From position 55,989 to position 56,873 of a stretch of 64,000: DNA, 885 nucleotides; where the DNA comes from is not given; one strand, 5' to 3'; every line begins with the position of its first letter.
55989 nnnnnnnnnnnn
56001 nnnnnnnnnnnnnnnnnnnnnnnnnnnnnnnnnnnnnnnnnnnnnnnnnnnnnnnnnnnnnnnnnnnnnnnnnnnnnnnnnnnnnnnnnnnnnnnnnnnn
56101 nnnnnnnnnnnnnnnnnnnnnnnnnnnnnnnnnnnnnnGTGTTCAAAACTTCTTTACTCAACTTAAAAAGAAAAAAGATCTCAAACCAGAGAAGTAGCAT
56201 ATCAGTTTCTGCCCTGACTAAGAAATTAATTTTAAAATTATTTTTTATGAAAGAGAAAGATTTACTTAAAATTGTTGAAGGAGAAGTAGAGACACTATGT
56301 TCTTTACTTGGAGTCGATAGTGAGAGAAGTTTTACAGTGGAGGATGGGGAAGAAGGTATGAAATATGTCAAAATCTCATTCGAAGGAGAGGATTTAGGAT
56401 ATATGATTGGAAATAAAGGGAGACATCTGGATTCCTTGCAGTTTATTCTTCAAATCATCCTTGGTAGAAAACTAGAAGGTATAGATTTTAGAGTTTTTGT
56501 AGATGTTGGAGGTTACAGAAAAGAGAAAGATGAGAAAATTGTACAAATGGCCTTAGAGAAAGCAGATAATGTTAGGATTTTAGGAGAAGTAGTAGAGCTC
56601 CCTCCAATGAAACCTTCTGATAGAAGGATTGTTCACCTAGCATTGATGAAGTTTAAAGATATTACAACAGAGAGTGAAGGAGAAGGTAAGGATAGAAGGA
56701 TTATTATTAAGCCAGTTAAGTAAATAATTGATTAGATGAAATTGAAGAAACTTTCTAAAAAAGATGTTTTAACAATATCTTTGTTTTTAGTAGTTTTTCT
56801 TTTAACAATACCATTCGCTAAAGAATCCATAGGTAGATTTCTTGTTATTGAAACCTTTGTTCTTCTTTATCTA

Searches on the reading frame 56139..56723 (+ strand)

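Call 25: search_protein_families(library=ncbifam, proteins=[window:56139-56723:+], max_evalue=0.1)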
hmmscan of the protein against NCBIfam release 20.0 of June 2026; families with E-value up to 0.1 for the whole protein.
window:56139-56723:+ (194 aa): 3 families
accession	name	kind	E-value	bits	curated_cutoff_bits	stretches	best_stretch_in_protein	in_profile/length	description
NF041568.1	Jag_EloR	equivalog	2.9e-30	105.8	145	1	50-192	66-203/203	RNA-binding cell elongation regulator Jag/EloR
NF002761.0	PRK02821.1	equivalog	0.0086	16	106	1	75-112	31-68/77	RNA-binding protein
NF011855.0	PRK15327.1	equivalog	0.039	13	508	0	12-80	134-201/394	PrgH/EprH family type III secretion inner membrane ring protein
